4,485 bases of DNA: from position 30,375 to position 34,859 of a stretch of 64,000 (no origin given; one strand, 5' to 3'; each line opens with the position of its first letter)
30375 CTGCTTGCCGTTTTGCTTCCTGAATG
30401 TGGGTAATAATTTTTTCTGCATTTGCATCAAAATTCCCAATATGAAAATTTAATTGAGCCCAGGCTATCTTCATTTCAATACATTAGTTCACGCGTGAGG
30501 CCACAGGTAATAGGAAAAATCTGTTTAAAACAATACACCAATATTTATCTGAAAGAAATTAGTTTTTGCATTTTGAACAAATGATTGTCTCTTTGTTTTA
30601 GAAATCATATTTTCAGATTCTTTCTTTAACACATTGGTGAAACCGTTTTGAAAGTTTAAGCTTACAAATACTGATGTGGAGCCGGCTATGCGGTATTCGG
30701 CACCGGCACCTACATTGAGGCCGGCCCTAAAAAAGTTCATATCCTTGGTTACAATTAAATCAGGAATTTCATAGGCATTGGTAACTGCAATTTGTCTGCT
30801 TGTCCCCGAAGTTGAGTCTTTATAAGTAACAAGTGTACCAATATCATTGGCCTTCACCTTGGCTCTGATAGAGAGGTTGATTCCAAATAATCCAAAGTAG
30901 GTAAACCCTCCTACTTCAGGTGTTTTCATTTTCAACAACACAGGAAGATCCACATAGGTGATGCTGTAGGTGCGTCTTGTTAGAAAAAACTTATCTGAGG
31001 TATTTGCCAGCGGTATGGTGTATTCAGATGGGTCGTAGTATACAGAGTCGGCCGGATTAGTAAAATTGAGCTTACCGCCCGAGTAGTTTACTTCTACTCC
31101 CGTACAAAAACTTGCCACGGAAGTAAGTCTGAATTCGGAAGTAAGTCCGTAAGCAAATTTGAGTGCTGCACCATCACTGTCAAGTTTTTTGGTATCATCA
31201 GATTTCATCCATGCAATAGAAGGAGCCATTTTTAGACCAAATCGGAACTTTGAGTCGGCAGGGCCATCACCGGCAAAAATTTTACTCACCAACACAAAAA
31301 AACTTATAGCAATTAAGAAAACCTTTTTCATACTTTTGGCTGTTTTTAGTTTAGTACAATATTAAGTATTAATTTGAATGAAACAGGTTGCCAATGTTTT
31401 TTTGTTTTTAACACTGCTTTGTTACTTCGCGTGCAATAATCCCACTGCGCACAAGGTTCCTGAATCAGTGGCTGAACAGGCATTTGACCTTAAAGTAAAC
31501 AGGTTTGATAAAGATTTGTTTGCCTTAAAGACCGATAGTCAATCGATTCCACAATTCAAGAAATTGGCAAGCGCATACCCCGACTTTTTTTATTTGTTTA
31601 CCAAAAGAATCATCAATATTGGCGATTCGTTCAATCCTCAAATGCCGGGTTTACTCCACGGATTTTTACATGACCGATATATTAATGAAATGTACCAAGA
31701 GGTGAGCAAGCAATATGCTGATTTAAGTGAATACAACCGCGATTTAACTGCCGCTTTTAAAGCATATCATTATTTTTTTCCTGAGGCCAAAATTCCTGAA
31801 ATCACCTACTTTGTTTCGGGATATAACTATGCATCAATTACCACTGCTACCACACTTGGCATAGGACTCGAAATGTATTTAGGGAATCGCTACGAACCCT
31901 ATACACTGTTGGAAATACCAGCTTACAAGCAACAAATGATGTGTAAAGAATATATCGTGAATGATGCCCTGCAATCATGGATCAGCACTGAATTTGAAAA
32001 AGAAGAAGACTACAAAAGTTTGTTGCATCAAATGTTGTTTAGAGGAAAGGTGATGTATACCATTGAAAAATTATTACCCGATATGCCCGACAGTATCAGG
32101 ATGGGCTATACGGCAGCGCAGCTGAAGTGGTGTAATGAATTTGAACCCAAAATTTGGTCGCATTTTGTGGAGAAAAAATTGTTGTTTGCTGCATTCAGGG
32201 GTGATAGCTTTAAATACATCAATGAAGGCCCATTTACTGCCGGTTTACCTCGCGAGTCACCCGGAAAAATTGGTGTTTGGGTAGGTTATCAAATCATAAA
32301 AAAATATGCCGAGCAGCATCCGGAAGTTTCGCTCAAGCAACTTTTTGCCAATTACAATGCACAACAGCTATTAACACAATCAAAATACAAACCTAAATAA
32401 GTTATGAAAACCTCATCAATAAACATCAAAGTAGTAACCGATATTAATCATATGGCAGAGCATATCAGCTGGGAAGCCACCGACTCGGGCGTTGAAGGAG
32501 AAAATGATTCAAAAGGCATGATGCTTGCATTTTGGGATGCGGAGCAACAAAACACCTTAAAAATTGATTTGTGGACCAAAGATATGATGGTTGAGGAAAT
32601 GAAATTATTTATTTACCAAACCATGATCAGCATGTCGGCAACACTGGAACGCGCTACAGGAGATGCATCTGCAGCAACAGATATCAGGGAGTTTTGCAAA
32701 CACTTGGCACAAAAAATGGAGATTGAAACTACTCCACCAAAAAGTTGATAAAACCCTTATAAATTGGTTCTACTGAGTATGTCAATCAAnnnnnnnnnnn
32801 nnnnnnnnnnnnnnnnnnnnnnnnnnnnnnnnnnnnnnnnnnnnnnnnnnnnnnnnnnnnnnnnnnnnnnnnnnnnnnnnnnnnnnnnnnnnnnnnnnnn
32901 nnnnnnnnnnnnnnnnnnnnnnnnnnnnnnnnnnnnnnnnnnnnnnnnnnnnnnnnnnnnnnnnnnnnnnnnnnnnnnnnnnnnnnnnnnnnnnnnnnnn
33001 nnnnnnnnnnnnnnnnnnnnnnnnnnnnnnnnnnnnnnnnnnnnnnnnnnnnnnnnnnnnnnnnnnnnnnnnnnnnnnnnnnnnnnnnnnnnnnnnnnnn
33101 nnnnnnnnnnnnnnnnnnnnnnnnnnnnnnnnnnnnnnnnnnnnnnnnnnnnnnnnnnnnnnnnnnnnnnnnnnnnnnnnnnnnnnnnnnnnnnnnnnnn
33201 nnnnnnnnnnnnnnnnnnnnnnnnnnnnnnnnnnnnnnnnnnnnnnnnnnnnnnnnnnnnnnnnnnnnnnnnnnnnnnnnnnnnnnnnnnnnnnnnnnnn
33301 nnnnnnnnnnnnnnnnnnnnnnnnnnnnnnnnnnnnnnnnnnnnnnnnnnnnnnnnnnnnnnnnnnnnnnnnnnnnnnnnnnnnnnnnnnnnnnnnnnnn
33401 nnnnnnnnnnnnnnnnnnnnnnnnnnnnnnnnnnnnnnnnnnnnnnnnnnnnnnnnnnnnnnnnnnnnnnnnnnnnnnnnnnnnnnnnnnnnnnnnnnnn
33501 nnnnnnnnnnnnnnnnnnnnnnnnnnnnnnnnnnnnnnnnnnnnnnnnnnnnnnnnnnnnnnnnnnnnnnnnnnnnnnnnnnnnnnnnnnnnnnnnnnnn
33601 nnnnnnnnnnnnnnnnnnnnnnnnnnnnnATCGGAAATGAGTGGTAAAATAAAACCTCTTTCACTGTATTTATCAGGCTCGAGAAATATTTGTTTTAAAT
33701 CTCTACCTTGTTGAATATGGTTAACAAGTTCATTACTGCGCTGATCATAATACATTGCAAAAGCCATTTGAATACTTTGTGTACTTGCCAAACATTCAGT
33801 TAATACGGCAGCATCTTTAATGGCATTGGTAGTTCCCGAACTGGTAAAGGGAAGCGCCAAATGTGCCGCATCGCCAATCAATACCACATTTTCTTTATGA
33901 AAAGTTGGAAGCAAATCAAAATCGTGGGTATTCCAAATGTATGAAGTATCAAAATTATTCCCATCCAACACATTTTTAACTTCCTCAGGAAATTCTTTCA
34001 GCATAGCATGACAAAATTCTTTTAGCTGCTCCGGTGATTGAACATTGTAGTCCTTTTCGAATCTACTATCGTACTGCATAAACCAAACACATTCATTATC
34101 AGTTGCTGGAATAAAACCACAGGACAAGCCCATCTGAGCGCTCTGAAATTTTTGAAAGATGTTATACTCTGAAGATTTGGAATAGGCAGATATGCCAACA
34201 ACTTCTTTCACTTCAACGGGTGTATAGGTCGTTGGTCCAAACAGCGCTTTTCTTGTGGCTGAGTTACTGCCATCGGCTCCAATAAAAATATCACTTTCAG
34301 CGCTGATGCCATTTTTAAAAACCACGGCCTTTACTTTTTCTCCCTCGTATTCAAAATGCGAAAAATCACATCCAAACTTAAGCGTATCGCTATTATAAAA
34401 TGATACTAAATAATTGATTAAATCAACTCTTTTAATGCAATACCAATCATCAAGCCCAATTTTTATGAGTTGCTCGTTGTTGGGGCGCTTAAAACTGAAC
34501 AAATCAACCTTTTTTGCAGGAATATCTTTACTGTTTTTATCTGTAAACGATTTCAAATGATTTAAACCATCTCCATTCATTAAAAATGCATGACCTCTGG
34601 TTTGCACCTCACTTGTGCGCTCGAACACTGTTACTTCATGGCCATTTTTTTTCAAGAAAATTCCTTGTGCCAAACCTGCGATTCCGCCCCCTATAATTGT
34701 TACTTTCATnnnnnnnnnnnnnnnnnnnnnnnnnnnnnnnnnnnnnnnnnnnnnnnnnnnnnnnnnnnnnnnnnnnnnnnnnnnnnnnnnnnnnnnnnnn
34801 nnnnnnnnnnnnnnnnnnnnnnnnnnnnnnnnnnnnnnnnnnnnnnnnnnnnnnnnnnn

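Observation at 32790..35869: PLP aminotransferase overlapping a unique FAD-monooxygenase::DsbA-like fusion gene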

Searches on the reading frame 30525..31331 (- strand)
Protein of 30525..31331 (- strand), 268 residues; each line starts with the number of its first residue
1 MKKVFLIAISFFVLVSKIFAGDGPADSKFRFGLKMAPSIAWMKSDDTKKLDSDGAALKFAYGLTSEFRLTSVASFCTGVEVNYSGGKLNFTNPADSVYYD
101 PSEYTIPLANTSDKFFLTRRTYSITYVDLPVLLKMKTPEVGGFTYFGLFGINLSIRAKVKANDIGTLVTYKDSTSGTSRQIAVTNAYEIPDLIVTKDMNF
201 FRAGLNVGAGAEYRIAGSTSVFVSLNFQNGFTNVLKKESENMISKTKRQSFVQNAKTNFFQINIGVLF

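Call 27: search_protein_families(library=pfam, proteins=[window:30525-31331:-], max_evalue=0.001)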
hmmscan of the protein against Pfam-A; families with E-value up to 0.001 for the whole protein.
window:30525-31331:- (268 aa): 2 families
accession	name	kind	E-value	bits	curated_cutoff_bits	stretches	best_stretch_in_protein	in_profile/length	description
PF13568.12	OMP_b-brl_2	-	2e-10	41.5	27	1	27-235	7-174/175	Outer membrane protein beta-barrel domain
PF13505.12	OMP_b-brl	-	9.5e-07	29.6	28.7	1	19-268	10-175/175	Outer membrane protein beta-barrel domain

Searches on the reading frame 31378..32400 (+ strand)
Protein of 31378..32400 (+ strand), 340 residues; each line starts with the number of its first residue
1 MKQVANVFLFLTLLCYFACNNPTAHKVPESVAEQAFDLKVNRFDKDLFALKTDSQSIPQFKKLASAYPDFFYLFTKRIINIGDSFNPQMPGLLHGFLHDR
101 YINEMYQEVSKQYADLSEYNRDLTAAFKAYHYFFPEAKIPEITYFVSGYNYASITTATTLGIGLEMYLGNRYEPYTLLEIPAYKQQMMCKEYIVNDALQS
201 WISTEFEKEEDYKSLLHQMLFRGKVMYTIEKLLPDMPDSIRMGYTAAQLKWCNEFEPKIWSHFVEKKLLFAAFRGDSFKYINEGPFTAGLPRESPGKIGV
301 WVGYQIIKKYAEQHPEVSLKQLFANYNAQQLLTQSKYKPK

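Call 4: search_protein_families(library=pfam, proteins=[window:31378-32400:+], max_evalue=0.01)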
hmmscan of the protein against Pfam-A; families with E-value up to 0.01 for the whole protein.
window:31378-32400:+ (340 aa): 2 families
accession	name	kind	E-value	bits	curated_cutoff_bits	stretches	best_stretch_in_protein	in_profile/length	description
PF25594.1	GldB_lipo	-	1.1e-95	321.3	27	1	27-339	4-309/309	Gliding motility protein GldB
PF10026.15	DUF2268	-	0.0066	16.4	23.6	0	251-323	117-186/195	Predicted Zn-dependent protease (DUF2268)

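Call 5: search_protein_families(library=ncbifam, proteins=[window:31378-32400:+], max_evalue=0.01)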
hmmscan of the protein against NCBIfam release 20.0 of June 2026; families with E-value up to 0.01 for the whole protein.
window:31378-32400:+ (340 aa): 1 family
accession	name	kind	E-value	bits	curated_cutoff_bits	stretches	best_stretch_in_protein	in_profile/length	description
TIGR03514.2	GldB_lipoprot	equivalog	2.3e-70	237.3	190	1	13-339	2-308/308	gliding motility lipoprotein GldB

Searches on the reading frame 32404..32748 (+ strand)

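Call 4: search_protein_families(library=pfam, proteins=[window:32404-32748:+], max_evalue=0.01)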
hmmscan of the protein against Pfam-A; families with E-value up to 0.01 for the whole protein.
window:32404-32748:+ (114 aa): 1 family
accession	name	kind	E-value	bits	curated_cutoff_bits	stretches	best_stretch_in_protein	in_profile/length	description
PF19937.4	GldC-like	-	2.3e-35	121.4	25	1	19-106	2-89/90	Gliding motility-associated protein GldC-like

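Call 5: search_protein_families(library=ncbifam, proteins=[window:32404-32748:+], max_evalue=0.01)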
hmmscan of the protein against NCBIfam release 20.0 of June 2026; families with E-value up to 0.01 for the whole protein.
window:32404-32748:+ (114 aa): 1 family
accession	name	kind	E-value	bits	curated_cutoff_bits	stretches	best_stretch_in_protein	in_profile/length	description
TIGR03515.1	GldC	equivalog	3.3e-36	124.3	102.15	1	2-108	1-107/108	gliding motility protein GldC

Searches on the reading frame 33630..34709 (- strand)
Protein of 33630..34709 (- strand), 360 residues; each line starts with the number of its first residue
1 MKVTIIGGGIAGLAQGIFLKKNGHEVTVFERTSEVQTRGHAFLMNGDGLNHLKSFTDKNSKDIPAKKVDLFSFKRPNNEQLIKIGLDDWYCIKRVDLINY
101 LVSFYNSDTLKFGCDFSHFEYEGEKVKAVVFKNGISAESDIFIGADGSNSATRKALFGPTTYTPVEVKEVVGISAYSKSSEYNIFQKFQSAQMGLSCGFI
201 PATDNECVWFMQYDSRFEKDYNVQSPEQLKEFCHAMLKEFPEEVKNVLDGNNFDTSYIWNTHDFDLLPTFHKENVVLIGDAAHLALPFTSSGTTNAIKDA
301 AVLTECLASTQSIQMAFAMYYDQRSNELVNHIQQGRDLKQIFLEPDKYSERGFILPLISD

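Call 24: search_solved_structures(query=window:33630-34709:-, max_evalue=1e-8, show_alignments=3)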
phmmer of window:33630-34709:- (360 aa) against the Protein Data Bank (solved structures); distinct sequences matched with E-value up to 1e-8: 35.
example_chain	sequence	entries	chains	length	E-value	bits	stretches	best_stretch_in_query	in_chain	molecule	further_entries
8uiq_A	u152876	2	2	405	1.3e-15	60.9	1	2-333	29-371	6-hydroxynicotinate 3-monooxygenase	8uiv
5eow_A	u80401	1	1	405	1.8e-15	60.4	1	2-333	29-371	6-hydroxynicotinate 3-monooxygenase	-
3rp8_A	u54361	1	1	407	8.3e-15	58.2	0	1-160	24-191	flavoprotein monooxygenase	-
3rp6_A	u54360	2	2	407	8.4e-15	58.2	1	1-160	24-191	flavoprotein monooxygenase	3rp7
5evy_X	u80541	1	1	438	4.9e-14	55.6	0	241-309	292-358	Salicylate hydroxylase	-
8rqh_A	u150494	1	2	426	5.7e-13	52.1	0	3-160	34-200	Tropone 2-monooxygenase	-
6bz5_A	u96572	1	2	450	1.2e-12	51.1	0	257-313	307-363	Salicylate hydroxylase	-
4hb9_A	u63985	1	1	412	1.8e-12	50.5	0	266-314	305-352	Similarities with probable monooxygenase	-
9h8m_A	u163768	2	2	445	2e-12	50.3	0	267-309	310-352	FAD-dependent monooxygenase sorC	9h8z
5tue_A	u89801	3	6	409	3.3e-12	49.6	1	2-321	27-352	Tetracycline destructase Tet(50)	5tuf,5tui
8twg_B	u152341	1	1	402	1.3e-11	47.7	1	2-322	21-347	6-hydroxynicotinate 3-monooxygenase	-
7kpq_A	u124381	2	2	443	1.4e-11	47.6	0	2-164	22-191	FAD-dependent monooxygenase CtdE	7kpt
7lo1_A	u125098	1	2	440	2.7e-11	46.6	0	262-312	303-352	FAD-dependent monooxygenase afoD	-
5tuk_A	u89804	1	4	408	3.3e-11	46.3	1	2-320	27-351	Tetracycline destructase Tet(51)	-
8r2t_A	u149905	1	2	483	5.4e-10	42.4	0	257-321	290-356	FAD-binding domain-containing protein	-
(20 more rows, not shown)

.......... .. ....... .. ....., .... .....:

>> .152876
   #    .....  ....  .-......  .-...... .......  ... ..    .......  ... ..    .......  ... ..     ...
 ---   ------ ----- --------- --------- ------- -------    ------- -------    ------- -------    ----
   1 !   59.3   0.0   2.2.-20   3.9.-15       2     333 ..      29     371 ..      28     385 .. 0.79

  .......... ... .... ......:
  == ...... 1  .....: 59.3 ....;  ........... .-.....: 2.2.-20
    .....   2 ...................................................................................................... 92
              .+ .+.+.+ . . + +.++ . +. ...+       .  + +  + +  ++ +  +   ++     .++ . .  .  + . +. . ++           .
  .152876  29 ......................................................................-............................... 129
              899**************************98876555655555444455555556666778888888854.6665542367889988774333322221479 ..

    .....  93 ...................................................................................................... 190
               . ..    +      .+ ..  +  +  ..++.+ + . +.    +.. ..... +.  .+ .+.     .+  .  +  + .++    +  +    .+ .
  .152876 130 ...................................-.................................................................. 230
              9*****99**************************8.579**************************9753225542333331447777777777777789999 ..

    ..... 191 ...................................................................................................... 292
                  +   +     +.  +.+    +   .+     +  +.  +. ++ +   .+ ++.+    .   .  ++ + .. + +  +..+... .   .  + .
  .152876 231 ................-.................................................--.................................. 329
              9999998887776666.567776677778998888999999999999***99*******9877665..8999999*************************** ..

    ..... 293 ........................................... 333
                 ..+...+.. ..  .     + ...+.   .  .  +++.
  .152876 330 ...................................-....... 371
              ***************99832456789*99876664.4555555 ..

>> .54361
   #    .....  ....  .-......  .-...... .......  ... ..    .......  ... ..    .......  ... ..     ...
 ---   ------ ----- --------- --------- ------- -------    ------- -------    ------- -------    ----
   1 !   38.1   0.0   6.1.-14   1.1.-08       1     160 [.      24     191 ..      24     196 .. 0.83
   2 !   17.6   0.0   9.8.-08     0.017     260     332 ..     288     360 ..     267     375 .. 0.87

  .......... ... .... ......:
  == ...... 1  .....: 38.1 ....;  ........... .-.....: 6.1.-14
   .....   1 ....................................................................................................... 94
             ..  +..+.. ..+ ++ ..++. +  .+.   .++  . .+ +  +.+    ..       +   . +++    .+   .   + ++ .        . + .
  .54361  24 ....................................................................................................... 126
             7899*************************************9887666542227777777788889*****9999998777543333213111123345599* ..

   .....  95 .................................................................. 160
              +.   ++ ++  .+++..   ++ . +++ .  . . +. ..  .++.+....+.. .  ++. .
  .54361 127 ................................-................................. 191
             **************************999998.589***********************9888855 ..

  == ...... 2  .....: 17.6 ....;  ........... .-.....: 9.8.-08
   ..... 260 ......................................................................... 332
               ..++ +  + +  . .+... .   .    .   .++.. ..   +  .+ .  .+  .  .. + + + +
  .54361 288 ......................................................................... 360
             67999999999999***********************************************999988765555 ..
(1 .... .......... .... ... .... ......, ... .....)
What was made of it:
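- NicC's catalytic His47 aligns to Met44 here (call 24), so the chemistry cannot be read from homology.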
